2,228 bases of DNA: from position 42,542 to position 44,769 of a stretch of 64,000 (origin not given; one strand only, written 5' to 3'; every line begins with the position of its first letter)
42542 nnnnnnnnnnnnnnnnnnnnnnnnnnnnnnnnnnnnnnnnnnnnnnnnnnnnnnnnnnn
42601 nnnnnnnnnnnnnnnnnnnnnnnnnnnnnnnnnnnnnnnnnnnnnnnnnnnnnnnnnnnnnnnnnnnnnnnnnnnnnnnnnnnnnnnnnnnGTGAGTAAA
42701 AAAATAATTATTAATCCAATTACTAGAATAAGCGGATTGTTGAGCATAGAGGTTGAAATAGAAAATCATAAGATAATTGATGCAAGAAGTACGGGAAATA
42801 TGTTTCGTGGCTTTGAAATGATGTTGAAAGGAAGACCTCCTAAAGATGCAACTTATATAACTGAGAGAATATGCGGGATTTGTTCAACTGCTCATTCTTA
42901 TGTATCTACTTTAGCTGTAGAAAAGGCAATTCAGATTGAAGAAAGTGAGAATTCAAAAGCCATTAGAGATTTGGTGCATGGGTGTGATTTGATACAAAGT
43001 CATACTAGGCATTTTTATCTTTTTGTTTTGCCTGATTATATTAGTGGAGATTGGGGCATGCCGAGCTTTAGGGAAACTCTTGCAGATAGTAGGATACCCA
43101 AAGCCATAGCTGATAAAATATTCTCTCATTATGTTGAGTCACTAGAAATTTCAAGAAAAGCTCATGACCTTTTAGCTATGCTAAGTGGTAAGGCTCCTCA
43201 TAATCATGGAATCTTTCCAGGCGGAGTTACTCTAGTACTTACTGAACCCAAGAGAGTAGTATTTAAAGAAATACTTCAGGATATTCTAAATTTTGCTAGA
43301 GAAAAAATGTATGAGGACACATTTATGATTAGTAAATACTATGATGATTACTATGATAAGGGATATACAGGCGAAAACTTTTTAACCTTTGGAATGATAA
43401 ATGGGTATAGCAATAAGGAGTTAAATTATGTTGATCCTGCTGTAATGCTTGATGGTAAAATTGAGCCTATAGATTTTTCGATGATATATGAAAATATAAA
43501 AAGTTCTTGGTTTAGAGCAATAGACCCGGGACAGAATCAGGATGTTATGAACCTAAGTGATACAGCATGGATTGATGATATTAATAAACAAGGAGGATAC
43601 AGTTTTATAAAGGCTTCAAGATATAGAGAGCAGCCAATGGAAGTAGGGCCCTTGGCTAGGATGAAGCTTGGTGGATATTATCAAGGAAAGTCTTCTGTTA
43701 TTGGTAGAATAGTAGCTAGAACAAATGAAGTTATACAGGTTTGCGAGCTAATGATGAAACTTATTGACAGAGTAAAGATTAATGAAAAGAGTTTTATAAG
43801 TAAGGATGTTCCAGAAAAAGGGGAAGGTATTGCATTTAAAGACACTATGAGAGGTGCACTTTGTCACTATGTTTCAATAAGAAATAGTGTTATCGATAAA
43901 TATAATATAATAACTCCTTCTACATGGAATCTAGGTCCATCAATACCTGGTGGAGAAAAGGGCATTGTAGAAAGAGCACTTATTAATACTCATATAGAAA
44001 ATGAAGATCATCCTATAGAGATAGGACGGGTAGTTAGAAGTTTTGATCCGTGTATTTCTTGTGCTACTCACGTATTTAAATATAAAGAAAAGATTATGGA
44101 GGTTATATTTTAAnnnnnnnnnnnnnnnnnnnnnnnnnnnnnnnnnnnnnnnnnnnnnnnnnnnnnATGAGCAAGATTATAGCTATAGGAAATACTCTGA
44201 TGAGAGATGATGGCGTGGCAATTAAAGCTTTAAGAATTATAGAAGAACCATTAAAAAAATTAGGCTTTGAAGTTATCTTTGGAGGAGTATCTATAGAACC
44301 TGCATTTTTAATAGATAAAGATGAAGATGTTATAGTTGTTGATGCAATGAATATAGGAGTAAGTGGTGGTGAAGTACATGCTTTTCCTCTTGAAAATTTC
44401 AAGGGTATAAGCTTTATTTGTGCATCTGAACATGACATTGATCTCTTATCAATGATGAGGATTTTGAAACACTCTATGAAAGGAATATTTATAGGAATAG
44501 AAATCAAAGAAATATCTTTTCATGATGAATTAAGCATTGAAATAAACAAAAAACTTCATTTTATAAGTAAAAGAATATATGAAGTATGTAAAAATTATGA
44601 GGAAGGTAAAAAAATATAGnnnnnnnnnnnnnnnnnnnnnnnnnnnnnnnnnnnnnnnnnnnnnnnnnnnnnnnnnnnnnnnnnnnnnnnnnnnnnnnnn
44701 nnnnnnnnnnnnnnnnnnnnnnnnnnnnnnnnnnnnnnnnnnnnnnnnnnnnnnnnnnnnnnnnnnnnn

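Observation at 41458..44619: Compact cytoplasmic-type [NiFe]-hydrogenase cluster led by a cytochrome b5-like domain gene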

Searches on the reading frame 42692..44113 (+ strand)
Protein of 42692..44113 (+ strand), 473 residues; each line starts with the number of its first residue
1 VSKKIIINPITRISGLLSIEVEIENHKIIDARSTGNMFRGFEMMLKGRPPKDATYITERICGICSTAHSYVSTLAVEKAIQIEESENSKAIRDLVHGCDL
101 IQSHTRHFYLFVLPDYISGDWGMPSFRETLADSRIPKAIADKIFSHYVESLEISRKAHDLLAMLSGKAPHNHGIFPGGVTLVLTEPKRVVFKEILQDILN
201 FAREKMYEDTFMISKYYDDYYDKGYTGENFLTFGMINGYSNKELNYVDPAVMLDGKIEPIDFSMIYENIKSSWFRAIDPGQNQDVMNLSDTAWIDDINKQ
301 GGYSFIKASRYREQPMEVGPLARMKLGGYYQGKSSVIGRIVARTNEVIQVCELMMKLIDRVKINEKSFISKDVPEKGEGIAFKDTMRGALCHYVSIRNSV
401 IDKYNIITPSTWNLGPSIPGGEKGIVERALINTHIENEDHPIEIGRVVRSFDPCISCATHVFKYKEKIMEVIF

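Call 3: search_protein_families(library=pfam, proteins=[window:42692-44113:+], max_evalue=0.01)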
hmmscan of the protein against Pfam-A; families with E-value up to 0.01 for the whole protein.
window:42692-44113:+ (473 aa): 1 family
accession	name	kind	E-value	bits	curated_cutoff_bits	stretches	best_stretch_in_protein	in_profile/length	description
PF00374.24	NiFeSe_Hases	-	5.2e-95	319.7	25.8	2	144-460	150-508/508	Nickel-dependent hydrogenase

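Call 4: search_protein_families(library=ncbifam, proteins=[window:42692-44113:+], max_evalue=0.01)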
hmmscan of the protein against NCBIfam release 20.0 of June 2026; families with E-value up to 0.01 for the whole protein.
window:42692-44113:+ (473 aa): 13 families
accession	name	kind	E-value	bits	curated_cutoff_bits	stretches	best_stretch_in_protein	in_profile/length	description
NF033181.1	NiFeSe_hydrog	equivalog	3e-131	438.8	600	2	132-469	158-504/507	nickel-dependent hydrogenase large subunit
NF045518.1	H2_NiFeSe_large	exception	7.8e-119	397.6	780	2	4-325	3-320/485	NiFeSe hydrogenase large subunit HysA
NF007778.0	PRK10467.1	equivalog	2.5e-66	224.2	969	3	1-116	1-116/567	hydrogenase 2 large subunit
NF007550.0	PRK10170.1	equivalog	9.5e-61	205.9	1101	3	3-117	17-132/597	Ni/Fe-hydrogenase large subunit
TIGR03295.1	frhA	equivalog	1.7e-43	149.2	392.5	1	1-465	1-400/412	coenzyme F420 hydrogenase subunit alpha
NF041785.2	VhuA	equivalog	2.7e-33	115.1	800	2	4-208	3-201/418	F420-non-reducing hydrogenase Vhu subunit A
NF040828.1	sulfhyd_ShyA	equivalog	3e-33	115.3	700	2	5-117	3-116/415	NAD(P)-dependent hydrogenase/sulfhydrogenase 2 subunit alpha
NF040832.1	sulfhyd_HydA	equivalog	6.3e-26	91.4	880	2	5-118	5-119/426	NADPH-dependent hydrogenase/sulfhydrogenase 1 subunit alpha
NF004739.1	PRK06075.1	equivalog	1.1e-06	27.7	360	1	14-105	13-105/384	NADH-quinone oxidoreductase subunit D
NF041786.2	VhuU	equivalog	2.3e-06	27.3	70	1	447-467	14-34/45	F420-non-reducing hydrogenase selenoprotein subunit VhuU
NF040602.1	F420_dehyd_FpoD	exception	3.5e-05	23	600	1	15-105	21-112/372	F420H2 dehydrogenase subunit FpoD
TIGR01962.1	NuoD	equivalog_domain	6.6e-05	21.9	459.35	1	15-105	16-107/386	NADH dehydrogenase (quinone) subunit D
NF008974.0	PRK12322.1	equivalog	0.0054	15.7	522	1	15-107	20-113/366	NADH-quinone oxidoreductase subunit D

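Call 10: search_solved_structures(query=window:42692-44113:+, max_evalue=0.00001)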
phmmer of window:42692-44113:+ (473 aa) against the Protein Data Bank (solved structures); distinct sequences matched with E-value up to 0.00001: 70 (the best 60 are shown).
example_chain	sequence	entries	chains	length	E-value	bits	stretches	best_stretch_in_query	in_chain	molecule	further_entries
5jsu_B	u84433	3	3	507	5.7e-88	299.2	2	5-326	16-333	Periplasmic [NiFeSe] hydrogenase, large subunit, selenocysteine-containing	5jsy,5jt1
5jsh_B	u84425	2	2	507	1.8e-86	294.2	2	5-326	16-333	Periplasmic [NiFeSe] hydrogenase, large subunit, selenocysteine-containing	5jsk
6z8m_B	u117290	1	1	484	1.1e-85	291.6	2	5-326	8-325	Periplasmic [NiFeSe] hydrogenase, large subunit, selenocysteine-containing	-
6ruc_B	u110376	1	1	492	1.2e-85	291.5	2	5-326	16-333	Periplasmic [NiFeSe] hydrogenase, large subunit, selenocysteine-containing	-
4kl8_L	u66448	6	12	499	2.5e-85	290.4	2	4-325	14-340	Nickel-dependent hydrogenase large subunit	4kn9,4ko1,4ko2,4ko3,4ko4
6z8o_B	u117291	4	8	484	2.9e-85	290.2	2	5-326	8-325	Periplasmic [NiFeSe] hydrogenase, large subunit, selenocysteine-containing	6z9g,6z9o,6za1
6ru9_B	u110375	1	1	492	3.2e-85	290.1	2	5-326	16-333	Periplasmic [NiFeSe] hydrogenase, large subunit, selenocysteine-containing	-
3ze6_B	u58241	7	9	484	4e-85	289.7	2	5-326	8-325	PERIPLASMIC [NIFESE] HYDROGENASE, LARGE SUBUNIT, SELENOCYS SELENOCYSTEINE-CONTAINING | PERIPLASMIC [NIFESE] HYDROGENASE, LARGE SUBUNIT, SELENOCYSTEINE-CONTAININ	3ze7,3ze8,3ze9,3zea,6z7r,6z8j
6rtp_B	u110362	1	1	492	4.4e-85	289.6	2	5-326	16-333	Periplasmic [NiFeSe] hydrogenase, large subunit, selenocysteine-containing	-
2wpn_B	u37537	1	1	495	4.5e-85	289.6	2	5-326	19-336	PERIPLASMIC [NIFESE] HYDROGENASE, LARGE SUBUNIT, SELENOCYSTEINE-CONTAINING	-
1cc1_L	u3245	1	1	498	1.1e-84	288.3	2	4-325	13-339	HYDROGENASE (LARGE SUBUNIT)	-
1frf_L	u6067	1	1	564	2.3e-72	247.7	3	333-463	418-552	[NI-FE] HYDROGENASE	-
3cus_Q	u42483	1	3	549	2.7e-71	244.2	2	144-460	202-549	Periplasmic [NiFe] hydrogenase large subunit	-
4ud2_Q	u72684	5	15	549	1.9e-70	241.4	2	144-460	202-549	NICKEL-DEPENDENT HYDROGENASE LARGE SUBUNIT | PERIPLASMIC [NIFE] HYDROGENASE LARGE SUBUNIT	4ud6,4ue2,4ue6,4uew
4ucq_Q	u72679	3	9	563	2.2e-70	241.2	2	144-460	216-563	NICKEL-DEPENDENT HYDROGENASE LARGE SUBUNIT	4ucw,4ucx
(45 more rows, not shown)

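Call 12: search_dna_similar(query=window:42692-44113:+, collection=plasmids, mode=protein, max_rows=15)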
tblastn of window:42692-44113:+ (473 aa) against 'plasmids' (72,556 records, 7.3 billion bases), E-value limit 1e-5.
Records with a match: 149; places in all: 196; records where one place covers at least 80% of the query: 132.
Best place of each record, by identity: <60% 149.
By first word of the organism name: Rhizobium 25; Azospirillum 13; Escherichia 13; Bradyrhizobium 10; Sinorhizobium 7; Alteromonas 7; Mesorhizobium 6; Streptomyces 6; Rhodococcus 6; Paraburkholderia 5; and 35 more.
By predicted mobility (MOB-suite, as given by PLSDB): non-mobilizable 79; conjugative 45; mobilizable 25.
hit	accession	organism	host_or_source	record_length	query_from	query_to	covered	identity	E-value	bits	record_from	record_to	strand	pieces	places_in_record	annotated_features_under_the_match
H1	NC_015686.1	Clostridium acetobutylicum DSM 1731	-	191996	1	461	97%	44.5%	3e-119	391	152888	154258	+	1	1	nickel-dependent hydrogenase large subunit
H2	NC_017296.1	Clostridium acetobutylicum EA 2018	-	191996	1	461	97%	44.5%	3e-119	391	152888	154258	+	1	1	nickel-dependent hydrogenase large subunit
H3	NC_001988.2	Clostridium acetobutylicum ATCC 824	-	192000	1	461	97%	44.5%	3e-119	391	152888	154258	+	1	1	nickel-dependent hydrogenase large subunit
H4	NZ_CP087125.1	Sulfurovum mangrovi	Mangrove sediment,mangrove sediment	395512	1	471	100%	29.7%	5e-65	234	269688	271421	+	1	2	nickel-dependent hydrogenase large subunit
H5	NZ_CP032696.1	Rhizobium jaguaris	Calliandra grandiflora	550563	3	462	97%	30.0%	5e-63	229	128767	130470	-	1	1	nickel-dependent hydrogenase large subunit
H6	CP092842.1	Bradyrhizobium sp. 62B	Arachis hypogaea L.,cell ...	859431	3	462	97%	29.7%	3e-58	215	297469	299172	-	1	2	nickel-dependent hydrogenase large subunit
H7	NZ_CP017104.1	Rhizobium gallicum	Phaseolus vulgaris,Whole ...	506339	3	462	97%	29.6%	1e-61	224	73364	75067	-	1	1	nickel-dependent hydrogenase large subunit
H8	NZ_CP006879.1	Rhizobium gallicum bv. gallicum R602sp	Phaseolus vulgaris,whole ...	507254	3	462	97%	29.5%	2e-61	224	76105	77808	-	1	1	nickel-dependent hydrogenase large subunit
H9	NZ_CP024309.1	Sinorhizobium fredii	Phaseolus vulgaris,cell culture,plant ...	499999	3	462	97%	29.5%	5e-60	220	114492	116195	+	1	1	nickel-dependent hydrogenase large subunit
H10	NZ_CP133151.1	Sinorhizobium chiapasense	Acaciella angustissima,cell culture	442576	3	462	97%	29.4%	3e-59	218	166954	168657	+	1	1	nickel-dependent hydrogenase large subunit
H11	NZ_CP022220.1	Bradyrhizobium guangxiense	peanut,cell culture,roots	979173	3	462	97%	29.3%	2e-60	221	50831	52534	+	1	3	nickel-dependent hydrogenase large subunit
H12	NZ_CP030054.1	Bradyrhizobium guangzhouense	Arachis hypogaea,Microbe,nodule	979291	3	462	97%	29.3%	2e-60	221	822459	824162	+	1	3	nickel-dependent hydrogenase large subunit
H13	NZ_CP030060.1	Bradyrhizobium sp. CCBAU 53351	Arachis hypogaea,Microbe,nodule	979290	3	462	97%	29.3%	2e-60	221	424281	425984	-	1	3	nickel-dependent hydrogenase large subunit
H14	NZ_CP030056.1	Bradyrhizobium sp. CCBAU 53340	Arachis hypogaea,Microbe,nodule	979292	3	462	97%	29.3%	2e-60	221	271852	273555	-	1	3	nickel-dependent hydrogenase large subunit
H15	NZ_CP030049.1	Bradyrhizobium sp. CCBAU 53338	Arachis hypogaea,Microbe,nodule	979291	3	462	97%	29.3%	2e-60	221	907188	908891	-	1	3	nickel-dependent hydrogenase large subunit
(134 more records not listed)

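Call 15: get_annotated_region(hit=H3, flank=9000)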
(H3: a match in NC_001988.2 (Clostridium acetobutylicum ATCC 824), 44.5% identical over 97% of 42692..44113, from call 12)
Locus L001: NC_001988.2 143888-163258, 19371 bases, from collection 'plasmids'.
description: Clostridium acetobutylicum ATCC 824 plasmid pSOL1, complete sequence
organism: Clostridium acetobutylicum ATCC 824 (NCBI taxid 272562)
taxonomy: Bacteria; Bacillota; Clostridia; Eubacteriales; Clostridiaceae; Clostridium; Clostridium acetobutylicum; Clostridium acetobutylicum ATCC 824
host: -; source: -; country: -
typing (MOB-suite, as given by PLSDB): non-mobilizable; replicon rep_cluster_994
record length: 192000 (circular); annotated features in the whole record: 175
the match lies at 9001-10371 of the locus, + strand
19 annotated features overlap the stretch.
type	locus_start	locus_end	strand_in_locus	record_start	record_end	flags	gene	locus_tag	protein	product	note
CDS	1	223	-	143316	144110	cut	-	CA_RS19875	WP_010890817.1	alpha/beta hydrolase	-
CDS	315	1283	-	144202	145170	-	-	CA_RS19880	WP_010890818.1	hypothetical protein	-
CDS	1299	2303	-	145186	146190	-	-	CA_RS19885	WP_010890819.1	Gfo/Idh/MocA family oxidoreductase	-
CDS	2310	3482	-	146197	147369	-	-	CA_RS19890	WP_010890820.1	radical SAM protein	-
CDS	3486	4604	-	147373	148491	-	-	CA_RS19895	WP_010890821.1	hypothetical protein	-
CDS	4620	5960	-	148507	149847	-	-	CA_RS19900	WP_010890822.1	ATP-grasp domain-containing protein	-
CDS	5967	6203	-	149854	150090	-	-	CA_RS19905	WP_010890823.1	acyl carrier protein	GO:0006633 - fatty acid biosynthetic process [Evidence IEA]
CDS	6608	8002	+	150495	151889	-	-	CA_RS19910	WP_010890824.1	Na+/H+ antiporter NhaC family protein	-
CDS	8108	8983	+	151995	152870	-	-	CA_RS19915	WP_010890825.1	hydrogenase small subunit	-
CDS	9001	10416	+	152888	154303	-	-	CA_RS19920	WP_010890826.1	nickel-dependent hydrogenase large subunit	-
CDS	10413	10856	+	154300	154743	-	-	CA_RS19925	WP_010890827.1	hydrogenase maturation protease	-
CDS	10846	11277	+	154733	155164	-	-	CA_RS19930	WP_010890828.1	cytochrome b5 domain-containing protein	-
CDS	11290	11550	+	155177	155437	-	-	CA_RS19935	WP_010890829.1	hypothetical protein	-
CDS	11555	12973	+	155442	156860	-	-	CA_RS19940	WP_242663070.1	Sua5/YciO/YrdC/YwlC family protein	-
CDS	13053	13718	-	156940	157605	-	-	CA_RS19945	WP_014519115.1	DUF421 domain-containing protein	-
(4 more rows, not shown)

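Call 79: search_solved_structures(query=window:42692-44113:+, max_evalue=1e-80, show_alignments=1)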
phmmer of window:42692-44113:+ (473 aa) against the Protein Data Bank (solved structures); distinct sequences matched with E-value up to 1e-80: 11.
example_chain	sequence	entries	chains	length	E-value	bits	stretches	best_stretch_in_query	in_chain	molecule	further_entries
5jsu_B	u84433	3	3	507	5.7e-88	299.2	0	5-326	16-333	Periplasmic [NiFeSe] hydrogenase, large subunit, selenocysteine-containing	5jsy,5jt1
5jsh_B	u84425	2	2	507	1.8e-86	294.2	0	5-326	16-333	Periplasmic [NiFeSe] hydrogenase, large subunit, selenocysteine-containing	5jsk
6z8m_B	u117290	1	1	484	1.1e-85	291.6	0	5-326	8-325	Periplasmic [NiFeSe] hydrogenase, large subunit, selenocysteine-containing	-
6ruc_B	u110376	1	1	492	1.2e-85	291.5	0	5-326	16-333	Periplasmic [NiFeSe] hydrogenase, large subunit, selenocysteine-containing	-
4kl8_L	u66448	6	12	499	2.5e-85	290.4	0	4-325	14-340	Nickel-dependent hydrogenase large subunit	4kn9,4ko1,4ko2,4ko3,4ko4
6z8o_B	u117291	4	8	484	2.9e-85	290.2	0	5-326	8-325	Periplasmic [NiFeSe] hydrogenase, large subunit, selenocysteine-containing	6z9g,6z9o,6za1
6ru9_B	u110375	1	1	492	3.2e-85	290.1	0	5-326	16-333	Periplasmic [NiFeSe] hydrogenase, large subunit, selenocysteine-containing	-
3ze6_B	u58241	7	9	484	4e-85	289.7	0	5-326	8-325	PERIPLASMIC [NIFESE] HYDROGENASE, LARGE SUBUNIT, SELENOCYS SELENOCYSTEINE-CONTAINING | PERIPLASMIC [NIFESE] HYDROGENASE, LARGE SUBUNIT, SELENOCYSTEINE-CONTAININ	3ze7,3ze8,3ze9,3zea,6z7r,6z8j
6rtp_B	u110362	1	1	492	4.4e-85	289.6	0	5-326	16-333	Periplasmic [NiFeSe] hydrogenase, large subunit, selenocysteine-containing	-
2wpn_B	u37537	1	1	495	4.5e-85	289.6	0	5-326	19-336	PERIPLASMIC [NIFESE] HYDROGENASE, LARGE SUBUNIT, SELENOCYSTEINE-CONTAINING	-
1cc1_L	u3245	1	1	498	1.1e-84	288.3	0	4-325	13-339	HYDROGENASE (LARGE SUBUNIT)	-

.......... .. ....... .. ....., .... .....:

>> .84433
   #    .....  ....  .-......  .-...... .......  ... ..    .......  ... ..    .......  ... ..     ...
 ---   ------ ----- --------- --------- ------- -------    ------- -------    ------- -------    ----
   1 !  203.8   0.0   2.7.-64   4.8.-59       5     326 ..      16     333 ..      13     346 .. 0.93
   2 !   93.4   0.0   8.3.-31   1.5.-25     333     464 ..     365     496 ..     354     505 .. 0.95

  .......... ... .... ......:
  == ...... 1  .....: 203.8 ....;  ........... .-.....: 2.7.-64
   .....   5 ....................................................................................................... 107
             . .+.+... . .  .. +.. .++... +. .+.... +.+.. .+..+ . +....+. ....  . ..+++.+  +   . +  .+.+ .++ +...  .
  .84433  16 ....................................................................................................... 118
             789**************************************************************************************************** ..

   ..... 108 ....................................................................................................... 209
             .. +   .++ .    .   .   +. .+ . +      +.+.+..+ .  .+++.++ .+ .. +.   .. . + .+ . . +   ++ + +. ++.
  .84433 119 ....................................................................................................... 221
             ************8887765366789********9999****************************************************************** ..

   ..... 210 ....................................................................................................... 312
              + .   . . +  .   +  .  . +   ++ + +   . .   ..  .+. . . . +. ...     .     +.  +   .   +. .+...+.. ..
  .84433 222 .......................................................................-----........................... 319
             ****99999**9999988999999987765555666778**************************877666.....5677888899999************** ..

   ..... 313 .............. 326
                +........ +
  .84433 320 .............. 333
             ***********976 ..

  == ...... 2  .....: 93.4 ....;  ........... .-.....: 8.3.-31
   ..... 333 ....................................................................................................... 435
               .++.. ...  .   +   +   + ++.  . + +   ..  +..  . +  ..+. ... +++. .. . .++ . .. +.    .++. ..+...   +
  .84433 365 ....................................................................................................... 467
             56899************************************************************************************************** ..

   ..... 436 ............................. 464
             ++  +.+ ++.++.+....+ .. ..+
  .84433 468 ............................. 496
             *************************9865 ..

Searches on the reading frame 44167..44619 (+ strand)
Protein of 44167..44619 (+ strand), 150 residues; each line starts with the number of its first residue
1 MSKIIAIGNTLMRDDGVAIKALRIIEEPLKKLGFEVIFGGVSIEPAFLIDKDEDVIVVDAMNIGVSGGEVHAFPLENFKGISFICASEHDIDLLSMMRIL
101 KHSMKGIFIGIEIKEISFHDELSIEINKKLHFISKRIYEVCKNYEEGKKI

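Call 3: search_protein_families(library=pfam, proteins=[window:44167-44619:+], max_evalue=0.01)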
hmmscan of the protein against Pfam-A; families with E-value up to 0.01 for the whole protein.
window:44167-44619:+ (150 aa): 1 family
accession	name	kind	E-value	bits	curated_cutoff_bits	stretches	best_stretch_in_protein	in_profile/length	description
PF01750.23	HycI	-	7.2e-07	29.5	23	1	46-138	30-128/130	Hydrogenase maturation protease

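Call 4: search_protein_families(library=ncbifam, proteins=[window:44167-44619:+], max_evalue=0.01)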
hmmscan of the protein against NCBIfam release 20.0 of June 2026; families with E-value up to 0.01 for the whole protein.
window:44167-44619:+ (150 aa): 6 families
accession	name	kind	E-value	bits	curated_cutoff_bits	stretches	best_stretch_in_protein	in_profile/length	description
TIGR00072.1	hydrog_prot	superfamily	2e-21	76.5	47.45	1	4-139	2-143/145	hydrogenase maturation protease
TIGR00142.1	hycI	equivalog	6e-10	39.1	119.1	1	4-143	3-144/146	hydrogenase maturation peptidase HycI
TIGR00130.1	frhD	equivalog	3.8e-08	33.6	134.95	1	4-130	7-136/153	coenzyme F420-reducing hydrogenase, FrhD protein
NF045519.1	NiFeSe_H2_mat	exception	1.2e-07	31.6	190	1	4-130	5-136/152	NiFeSe hydrogenase maturation protease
TIGR00140.1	hupD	subfamily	6.2e-07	29.5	151.8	1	4-138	3-144/151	HyaD/HybD family hydrogenase maturation endopeptidase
NF007777.0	PRK10466.1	equivalog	0.0093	15.7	190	0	4-142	5-150/164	HyaD/HybD family hydrogenase maturation endopeptidase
